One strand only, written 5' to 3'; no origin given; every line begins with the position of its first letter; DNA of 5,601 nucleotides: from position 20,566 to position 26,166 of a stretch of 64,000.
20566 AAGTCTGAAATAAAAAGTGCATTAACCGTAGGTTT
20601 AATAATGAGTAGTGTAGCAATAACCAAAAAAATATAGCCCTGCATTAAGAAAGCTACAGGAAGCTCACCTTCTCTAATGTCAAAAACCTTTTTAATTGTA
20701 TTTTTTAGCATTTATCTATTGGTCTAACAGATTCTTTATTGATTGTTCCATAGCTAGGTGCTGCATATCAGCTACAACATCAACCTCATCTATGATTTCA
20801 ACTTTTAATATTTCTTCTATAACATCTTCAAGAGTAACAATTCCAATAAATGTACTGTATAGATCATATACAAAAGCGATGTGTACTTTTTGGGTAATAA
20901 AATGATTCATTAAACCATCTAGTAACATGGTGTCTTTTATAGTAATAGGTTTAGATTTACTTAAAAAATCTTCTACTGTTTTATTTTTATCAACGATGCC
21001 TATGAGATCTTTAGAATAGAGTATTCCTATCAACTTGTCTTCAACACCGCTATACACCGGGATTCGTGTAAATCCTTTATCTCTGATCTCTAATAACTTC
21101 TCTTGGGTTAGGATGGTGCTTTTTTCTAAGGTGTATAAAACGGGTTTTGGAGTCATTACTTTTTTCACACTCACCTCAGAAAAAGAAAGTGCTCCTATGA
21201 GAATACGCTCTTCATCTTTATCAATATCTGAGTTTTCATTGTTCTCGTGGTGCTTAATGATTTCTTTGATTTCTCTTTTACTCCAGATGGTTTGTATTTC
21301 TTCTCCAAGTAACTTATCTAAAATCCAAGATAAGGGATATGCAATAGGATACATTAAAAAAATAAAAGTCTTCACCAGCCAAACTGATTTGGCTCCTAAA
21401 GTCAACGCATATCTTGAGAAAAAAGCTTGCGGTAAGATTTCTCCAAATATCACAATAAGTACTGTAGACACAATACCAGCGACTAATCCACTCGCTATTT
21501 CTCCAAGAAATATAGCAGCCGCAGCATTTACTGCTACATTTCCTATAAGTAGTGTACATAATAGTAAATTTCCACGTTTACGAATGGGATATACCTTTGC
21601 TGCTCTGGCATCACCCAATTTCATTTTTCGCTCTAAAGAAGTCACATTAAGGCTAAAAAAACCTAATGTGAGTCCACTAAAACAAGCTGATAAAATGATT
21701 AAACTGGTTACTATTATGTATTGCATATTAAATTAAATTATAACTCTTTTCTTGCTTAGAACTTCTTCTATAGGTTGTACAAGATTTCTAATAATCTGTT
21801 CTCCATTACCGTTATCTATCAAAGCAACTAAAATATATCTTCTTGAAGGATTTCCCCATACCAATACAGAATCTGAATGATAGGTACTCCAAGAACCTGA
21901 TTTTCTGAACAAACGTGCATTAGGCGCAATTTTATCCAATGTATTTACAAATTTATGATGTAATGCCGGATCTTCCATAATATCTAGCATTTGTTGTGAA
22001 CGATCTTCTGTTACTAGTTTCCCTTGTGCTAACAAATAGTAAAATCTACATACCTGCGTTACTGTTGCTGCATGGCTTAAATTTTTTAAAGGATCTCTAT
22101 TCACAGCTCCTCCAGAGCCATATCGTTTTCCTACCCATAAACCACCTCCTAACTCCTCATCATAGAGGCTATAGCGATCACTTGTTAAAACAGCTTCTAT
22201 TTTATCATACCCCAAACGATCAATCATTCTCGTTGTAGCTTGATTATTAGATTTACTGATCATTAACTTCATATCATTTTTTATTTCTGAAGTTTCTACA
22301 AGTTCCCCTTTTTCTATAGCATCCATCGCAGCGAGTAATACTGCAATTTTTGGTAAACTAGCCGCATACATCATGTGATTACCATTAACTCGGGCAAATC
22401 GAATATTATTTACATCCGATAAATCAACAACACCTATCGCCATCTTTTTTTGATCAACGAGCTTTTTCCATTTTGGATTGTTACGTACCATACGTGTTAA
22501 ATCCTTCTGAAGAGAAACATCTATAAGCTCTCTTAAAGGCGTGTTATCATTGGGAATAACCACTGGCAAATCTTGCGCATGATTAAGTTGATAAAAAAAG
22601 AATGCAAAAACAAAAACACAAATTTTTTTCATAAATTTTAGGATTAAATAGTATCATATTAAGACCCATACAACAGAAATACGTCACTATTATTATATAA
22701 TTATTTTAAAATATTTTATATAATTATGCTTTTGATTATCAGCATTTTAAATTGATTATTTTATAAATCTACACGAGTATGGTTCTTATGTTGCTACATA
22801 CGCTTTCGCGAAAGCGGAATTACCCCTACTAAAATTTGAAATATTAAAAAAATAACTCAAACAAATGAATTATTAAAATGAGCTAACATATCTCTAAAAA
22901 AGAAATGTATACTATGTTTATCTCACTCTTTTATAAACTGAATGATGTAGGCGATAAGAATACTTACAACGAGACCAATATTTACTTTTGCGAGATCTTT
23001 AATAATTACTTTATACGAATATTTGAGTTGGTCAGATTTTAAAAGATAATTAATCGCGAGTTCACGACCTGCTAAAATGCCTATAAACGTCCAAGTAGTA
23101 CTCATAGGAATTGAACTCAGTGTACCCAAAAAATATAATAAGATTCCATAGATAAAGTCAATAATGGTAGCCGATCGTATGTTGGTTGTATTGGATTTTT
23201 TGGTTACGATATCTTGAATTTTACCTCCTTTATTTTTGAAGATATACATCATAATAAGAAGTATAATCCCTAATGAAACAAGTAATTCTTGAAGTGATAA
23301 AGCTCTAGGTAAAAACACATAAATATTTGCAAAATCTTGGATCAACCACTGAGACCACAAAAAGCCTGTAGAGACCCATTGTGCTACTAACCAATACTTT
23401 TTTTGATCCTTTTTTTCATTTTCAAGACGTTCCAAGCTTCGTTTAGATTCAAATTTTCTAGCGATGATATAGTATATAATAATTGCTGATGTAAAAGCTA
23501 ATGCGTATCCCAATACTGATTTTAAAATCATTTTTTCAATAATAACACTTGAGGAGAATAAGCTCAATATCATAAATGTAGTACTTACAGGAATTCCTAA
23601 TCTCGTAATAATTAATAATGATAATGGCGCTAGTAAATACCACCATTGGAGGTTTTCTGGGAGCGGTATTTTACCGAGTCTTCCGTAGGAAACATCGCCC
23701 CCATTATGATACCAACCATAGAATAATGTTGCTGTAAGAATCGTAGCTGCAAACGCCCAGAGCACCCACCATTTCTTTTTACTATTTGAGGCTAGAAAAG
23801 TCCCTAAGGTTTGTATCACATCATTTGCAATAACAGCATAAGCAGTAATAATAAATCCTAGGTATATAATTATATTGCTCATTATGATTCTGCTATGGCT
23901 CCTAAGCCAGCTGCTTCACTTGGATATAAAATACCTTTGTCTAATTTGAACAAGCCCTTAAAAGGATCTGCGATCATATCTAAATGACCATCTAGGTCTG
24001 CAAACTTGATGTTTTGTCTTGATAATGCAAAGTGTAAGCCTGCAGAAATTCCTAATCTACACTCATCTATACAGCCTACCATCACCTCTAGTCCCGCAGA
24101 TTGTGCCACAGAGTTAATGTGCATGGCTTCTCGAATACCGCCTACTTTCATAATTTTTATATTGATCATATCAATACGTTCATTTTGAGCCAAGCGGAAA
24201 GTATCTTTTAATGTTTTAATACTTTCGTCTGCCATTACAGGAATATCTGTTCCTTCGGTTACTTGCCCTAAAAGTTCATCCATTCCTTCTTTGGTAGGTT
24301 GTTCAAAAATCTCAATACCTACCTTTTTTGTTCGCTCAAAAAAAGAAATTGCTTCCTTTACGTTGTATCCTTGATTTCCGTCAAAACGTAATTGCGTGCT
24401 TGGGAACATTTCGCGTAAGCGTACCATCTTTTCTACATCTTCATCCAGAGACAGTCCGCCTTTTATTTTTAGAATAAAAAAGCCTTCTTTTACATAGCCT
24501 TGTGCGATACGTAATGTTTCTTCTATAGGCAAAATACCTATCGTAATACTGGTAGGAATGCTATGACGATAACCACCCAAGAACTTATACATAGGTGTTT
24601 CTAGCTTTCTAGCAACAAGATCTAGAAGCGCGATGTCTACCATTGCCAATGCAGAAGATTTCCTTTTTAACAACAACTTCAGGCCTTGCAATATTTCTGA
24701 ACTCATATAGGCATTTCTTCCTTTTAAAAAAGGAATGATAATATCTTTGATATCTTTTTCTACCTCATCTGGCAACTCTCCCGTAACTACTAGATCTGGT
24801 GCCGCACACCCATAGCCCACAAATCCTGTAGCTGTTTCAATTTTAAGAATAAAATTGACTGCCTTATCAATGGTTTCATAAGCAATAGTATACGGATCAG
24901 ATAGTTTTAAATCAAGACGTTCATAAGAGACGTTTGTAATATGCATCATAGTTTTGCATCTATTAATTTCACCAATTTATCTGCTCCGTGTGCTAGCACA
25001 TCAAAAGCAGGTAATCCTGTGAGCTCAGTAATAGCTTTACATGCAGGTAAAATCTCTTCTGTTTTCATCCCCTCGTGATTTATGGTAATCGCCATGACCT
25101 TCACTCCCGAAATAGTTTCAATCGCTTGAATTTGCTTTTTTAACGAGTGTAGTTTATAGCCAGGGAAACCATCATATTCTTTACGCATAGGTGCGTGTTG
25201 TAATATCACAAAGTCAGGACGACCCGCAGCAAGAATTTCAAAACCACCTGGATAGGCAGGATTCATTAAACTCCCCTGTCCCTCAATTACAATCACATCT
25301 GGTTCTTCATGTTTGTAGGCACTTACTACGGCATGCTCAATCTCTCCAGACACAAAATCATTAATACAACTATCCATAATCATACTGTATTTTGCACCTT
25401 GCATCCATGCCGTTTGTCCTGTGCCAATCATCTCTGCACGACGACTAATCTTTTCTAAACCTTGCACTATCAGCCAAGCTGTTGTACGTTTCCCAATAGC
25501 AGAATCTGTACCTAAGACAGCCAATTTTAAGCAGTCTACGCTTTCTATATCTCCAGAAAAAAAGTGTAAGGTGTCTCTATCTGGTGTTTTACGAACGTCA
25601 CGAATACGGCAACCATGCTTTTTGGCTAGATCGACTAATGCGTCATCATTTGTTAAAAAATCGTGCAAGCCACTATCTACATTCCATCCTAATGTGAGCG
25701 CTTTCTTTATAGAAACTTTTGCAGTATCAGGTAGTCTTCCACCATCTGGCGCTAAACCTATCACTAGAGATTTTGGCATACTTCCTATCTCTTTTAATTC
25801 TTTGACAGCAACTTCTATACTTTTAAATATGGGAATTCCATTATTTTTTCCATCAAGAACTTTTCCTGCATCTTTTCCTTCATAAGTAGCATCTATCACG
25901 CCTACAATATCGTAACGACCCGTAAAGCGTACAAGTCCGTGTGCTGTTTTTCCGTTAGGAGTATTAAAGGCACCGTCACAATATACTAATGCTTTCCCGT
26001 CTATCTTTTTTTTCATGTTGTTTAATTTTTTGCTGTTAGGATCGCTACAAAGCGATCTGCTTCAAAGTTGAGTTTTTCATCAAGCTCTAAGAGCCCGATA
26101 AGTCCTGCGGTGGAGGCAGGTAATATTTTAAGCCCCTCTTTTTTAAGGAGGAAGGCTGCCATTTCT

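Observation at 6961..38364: Clustered ECF-sigma regulon defined by nine oriented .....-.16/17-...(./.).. promoters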

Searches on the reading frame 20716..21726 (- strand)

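Call 7: search_protein_families(library=pfam, proteins=[window:20716-21726:-])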
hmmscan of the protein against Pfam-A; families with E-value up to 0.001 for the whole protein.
window:20716-21726:- (336 aa): 2 families
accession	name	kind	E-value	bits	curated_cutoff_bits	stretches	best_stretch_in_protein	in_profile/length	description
PF01595.25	CNNM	-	4.3e-37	128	28.4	1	5-163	2-174/181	Cyclin M transmembrane N-terminal domain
PF00571.33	CBS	-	4.1e-11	43.5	24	2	251-307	1-56/57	CBS domain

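Call 52: search_protein_families(library=ncbifam, proteins=[window:20716-21726:-], max_evalue=0.00001)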
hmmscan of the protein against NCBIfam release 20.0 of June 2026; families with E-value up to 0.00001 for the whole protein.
window:20716-21726:- (336 aa): 5 families
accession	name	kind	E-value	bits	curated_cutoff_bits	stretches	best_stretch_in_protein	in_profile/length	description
TIGR03520.1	GldE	subfamily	1.8e-44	152.4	376.05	1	9-317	4-320/408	gliding motility-associated protein GldE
NF008604.1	PRK11573.1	equivalog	4.2e-20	72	475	1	4-307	11-326/428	hypothetical protein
NF011675.0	PRK15094.1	equivalog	2.2e-17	63.3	379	1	149-323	33-204/292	CNNM family magnesium/cobalt transport protein CorC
NF052568.1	PolamExpPaeASal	equivalog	2.1e-12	46.6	500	1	79-307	101-333/424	polyamine export protein PaeA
TIGR01302.1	IMP_dehydrog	equivalog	9.8e-06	24.7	481.5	0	210-305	101-199/450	IMP dehydrogenase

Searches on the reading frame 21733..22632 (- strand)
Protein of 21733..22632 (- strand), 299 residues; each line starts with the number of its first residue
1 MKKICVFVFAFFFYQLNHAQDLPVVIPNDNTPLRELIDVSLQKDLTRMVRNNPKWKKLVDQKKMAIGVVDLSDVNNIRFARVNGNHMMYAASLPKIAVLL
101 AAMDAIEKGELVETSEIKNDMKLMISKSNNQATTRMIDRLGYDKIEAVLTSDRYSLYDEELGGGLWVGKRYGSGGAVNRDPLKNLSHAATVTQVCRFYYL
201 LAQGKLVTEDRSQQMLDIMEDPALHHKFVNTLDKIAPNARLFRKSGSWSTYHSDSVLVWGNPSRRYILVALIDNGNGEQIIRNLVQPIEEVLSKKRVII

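Call 7: search_protein_families(library=pfam, proteins=[window:21733-22632:-])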
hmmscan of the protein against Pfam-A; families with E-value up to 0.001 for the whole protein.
window:21733-22632:- (299 aa): 1 family
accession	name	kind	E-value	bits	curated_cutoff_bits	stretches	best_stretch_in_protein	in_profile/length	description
PF13354.11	Beta-lactamase2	-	4.4e-19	69.1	22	2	121-271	79-213/214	Beta-lactamase enzyme family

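Call 52: search_protein_families(library=ncbifam, proteins=[window:21733-22632:-], max_evalue=0.00001)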
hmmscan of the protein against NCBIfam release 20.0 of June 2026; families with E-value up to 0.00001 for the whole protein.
window:21733-22632:- (299 aa): 0 families

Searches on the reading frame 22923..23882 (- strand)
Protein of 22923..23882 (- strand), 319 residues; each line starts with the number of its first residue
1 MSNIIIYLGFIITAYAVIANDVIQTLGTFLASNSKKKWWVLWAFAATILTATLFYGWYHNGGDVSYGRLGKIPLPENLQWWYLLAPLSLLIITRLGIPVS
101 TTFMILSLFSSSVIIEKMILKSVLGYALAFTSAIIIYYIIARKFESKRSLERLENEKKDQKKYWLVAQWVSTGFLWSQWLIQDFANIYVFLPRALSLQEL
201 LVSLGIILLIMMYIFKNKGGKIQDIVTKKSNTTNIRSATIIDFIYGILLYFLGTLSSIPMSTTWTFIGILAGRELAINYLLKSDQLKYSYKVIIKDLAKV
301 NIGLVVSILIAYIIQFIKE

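Call 7: search_protein_families(library=pfam, proteins=[window:22923-23882:-])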
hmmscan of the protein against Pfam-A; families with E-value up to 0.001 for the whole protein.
window:22923-23882:- (319 aa): 1 family
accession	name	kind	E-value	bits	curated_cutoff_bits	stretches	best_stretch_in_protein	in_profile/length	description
PF01384.25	PHO4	-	7.2e-05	22.3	33.7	0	231-316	57-134/350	Phosphate transporter family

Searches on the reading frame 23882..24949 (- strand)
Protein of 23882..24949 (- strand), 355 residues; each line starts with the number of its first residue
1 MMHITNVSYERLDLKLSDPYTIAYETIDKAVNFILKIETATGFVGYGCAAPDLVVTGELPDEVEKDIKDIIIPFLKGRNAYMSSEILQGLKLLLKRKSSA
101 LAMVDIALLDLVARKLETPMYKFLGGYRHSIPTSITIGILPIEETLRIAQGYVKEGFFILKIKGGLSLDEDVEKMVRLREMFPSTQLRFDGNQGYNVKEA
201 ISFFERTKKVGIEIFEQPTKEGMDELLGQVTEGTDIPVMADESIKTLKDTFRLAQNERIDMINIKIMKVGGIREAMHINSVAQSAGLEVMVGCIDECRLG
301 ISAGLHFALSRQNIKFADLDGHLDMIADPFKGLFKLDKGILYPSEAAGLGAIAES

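Call 7: search_protein_families(library=pfam, proteins=[window:23882-24949:-])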
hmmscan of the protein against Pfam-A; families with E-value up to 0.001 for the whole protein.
window:23882-24949:- (355 aa): 3 families
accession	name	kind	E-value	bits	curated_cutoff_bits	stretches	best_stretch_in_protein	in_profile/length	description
PF13378.12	MR_MLE_C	-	8.7e-41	140.5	29.4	1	147-351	4-213/219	Enolase C-terminal domain-like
PF02746.21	MR_MLE_N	-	3.5e-13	50.2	22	1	16-125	13-117/117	Mandelate racemase / muconate lactonizing enzyme, N-terminal domain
PF07476.17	MAAL_C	-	1.4e-05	24.8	27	1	231-310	135-215/249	Methylaspartate ammonia-lyase C-terminus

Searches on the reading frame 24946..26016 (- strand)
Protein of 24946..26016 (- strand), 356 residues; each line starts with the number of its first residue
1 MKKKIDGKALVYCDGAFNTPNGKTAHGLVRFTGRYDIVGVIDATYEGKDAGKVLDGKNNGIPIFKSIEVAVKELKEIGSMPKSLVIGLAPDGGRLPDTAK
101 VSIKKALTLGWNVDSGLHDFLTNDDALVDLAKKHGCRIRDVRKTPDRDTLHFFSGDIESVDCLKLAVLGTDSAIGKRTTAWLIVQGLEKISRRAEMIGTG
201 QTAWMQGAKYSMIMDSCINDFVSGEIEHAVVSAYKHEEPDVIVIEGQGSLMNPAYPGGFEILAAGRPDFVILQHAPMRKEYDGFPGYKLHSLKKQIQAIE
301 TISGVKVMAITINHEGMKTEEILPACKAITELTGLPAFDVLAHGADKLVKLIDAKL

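Call 4: search_protein_families(library=pfam, proteins=[window:24946-26016:-])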
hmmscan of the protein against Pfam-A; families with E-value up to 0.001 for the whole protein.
window:24946-26016:- (356 aa): 2 families
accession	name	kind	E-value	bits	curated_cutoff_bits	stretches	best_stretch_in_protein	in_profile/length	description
PF07755.17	DUF1611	-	2.8e-61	206.9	25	1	152-349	2-201/201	Domain of unknown function (DUF1611_C) P-loop domain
PF17396.8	DUF1611_N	-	8.8e-24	84.1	22.6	1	45-143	3-94/95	Domain of unknown function (DUF1611_N) Rossmann-like domain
